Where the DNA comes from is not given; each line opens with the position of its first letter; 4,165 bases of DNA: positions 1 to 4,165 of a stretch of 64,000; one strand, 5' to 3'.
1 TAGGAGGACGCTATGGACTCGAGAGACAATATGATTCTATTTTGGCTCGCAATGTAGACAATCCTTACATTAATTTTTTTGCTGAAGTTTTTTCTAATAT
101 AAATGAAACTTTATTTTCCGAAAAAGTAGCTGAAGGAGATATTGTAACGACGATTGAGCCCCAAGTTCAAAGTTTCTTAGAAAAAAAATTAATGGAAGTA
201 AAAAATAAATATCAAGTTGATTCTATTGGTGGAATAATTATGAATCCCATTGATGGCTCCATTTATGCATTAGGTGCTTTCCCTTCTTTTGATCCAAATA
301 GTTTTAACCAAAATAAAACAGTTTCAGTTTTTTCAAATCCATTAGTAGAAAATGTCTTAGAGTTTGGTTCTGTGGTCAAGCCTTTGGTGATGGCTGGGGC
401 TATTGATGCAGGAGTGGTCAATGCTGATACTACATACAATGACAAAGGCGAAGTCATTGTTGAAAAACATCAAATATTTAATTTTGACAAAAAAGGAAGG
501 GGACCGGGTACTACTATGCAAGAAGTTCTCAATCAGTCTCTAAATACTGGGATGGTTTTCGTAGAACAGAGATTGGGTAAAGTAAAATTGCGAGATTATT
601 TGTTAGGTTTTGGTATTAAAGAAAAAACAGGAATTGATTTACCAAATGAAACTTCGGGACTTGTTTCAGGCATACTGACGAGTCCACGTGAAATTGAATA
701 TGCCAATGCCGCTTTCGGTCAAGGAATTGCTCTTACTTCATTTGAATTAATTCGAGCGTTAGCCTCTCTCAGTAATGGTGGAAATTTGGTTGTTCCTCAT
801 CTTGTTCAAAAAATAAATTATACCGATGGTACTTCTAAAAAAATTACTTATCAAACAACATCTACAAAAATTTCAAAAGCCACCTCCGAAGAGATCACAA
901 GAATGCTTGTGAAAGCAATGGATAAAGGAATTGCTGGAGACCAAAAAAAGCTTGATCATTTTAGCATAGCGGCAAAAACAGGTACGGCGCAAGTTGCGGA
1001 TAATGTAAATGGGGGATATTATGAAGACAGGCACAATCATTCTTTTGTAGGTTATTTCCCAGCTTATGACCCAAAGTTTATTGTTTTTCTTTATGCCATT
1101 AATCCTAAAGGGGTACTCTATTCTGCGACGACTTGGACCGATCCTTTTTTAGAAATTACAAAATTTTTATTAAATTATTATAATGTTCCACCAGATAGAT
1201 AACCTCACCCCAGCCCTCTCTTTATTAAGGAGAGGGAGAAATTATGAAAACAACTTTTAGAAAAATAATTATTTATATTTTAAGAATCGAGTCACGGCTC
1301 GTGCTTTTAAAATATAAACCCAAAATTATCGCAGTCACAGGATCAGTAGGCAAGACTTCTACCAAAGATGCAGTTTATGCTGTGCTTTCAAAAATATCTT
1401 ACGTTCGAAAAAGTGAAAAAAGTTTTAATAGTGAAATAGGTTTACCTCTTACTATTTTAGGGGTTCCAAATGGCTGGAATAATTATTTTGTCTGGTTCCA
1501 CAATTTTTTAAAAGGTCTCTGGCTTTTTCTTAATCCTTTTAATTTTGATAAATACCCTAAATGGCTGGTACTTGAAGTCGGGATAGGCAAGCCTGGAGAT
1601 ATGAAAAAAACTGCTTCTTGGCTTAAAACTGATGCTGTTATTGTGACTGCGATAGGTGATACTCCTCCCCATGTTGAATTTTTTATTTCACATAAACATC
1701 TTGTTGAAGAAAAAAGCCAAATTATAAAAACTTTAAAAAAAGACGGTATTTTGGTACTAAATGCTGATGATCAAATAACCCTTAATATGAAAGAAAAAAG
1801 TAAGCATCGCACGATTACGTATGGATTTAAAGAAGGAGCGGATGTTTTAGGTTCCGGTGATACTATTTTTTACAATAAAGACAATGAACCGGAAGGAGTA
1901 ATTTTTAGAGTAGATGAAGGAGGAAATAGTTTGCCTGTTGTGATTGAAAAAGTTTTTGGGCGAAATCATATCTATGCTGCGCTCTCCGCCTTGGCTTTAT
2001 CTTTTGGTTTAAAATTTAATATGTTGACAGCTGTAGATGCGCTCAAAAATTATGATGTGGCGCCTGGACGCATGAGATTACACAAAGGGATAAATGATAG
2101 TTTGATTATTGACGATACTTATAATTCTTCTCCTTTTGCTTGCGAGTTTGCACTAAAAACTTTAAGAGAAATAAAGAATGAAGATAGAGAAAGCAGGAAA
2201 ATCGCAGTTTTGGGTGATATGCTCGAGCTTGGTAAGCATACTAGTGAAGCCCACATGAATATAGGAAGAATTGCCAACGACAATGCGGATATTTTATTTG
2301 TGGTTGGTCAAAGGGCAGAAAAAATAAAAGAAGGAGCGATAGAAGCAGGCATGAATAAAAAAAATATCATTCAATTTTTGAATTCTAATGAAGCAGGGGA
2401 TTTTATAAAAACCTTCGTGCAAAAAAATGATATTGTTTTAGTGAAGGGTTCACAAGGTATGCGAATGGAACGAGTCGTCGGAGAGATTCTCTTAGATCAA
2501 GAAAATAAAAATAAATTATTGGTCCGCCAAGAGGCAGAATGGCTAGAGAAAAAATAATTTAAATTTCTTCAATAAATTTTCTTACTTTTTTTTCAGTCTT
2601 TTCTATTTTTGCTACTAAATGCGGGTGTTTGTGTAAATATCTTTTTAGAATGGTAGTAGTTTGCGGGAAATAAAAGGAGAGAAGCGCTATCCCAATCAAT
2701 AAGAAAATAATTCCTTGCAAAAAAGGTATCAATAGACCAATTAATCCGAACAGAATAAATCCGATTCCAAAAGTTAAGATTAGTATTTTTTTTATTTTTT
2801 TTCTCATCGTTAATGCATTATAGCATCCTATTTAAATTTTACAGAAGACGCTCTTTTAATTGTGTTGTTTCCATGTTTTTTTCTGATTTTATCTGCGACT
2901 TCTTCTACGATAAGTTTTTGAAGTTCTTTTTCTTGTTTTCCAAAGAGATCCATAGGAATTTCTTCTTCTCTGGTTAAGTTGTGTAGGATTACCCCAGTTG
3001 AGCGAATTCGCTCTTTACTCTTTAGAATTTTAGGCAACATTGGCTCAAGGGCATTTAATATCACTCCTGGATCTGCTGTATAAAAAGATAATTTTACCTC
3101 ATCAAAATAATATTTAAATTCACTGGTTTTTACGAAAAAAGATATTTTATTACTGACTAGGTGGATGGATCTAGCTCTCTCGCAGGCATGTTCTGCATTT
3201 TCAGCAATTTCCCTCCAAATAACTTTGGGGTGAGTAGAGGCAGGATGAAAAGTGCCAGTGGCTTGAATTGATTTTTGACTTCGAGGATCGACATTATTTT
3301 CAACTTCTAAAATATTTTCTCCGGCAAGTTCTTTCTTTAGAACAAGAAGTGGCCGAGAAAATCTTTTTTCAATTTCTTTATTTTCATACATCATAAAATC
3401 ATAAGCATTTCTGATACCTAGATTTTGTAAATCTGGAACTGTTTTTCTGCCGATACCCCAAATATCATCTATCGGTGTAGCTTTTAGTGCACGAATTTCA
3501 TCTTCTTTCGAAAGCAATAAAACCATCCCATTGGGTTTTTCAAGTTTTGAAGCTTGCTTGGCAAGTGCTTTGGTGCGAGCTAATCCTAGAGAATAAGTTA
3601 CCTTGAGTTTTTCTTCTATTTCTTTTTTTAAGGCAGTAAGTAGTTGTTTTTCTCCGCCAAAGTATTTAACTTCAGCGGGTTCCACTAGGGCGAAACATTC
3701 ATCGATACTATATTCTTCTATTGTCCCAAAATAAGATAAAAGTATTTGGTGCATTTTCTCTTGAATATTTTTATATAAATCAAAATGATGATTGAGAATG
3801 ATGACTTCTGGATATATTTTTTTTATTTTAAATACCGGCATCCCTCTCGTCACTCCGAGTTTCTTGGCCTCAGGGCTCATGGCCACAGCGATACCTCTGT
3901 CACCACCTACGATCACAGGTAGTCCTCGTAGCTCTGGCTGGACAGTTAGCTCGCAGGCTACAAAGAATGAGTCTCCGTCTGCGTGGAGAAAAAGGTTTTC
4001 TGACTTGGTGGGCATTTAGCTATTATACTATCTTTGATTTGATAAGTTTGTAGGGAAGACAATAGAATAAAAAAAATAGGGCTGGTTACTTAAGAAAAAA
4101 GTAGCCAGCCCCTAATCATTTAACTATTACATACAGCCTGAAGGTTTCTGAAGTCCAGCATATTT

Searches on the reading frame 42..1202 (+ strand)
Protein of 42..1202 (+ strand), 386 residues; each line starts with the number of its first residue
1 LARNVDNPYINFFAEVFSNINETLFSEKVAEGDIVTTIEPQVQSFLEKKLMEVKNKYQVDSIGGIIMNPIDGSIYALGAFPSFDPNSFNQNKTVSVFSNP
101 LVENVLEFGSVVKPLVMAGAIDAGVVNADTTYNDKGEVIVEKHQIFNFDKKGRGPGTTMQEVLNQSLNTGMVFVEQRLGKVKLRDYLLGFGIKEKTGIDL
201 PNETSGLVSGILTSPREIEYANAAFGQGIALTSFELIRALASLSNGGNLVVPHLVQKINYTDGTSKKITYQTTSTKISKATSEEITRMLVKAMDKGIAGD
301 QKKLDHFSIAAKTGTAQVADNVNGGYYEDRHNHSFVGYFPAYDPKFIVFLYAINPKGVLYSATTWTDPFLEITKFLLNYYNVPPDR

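Call 70: search_protein_families(library=pfam, proteins=[window:42-1202:+], max_evalue=0.00001)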
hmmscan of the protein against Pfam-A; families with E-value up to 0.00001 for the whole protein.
window:42-1202:+ (386 aa): 1 family
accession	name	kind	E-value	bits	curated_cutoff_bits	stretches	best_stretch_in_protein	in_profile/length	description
PF00905.27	Transpeptidase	-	1.5e-59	202.1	22.1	1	65-356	4-282/299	Penicillin binding protein transpeptidase domain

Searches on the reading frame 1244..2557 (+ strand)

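Call 70: search_protein_families(library=pfam, proteins=[window:1244-2557:+], max_evalue=0.00001)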
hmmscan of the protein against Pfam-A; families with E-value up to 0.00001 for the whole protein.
window:1244-2557:+ (437 aa): 2 families
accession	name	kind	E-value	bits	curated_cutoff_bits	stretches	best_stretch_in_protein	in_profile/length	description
PF08245.18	Mur_ligase_M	-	7.3e-26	91.8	24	2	105-252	57-199/200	Mur ligase middle domain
PF02875.26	Mur_ligase_C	-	2.8e-19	70.6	28.4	1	275-403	1-126/127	Mur ligase, glutamate ligase domain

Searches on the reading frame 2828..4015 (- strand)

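Call 70: search_protein_families(library=pfam, proteins=[window:2828-4015:-], max_evalue=0.00001)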
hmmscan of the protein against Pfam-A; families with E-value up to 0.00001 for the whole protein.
window:2828-4015:- (395 aa): 3 families
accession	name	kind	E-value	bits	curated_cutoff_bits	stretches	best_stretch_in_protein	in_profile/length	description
PF00817.25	IMS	-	1.3e-37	129.4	23.2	1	13-157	2-148/148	impB/mucB/samB family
PF11799.13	IMS_C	-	4.8e-14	53.1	20.7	1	248-356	2-108/109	impB/mucB/samB family C-terminal domain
PF11798.14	IMS_HHH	-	1.5e-06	28.6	24.4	1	171-201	2-32/32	IMS family HHH motif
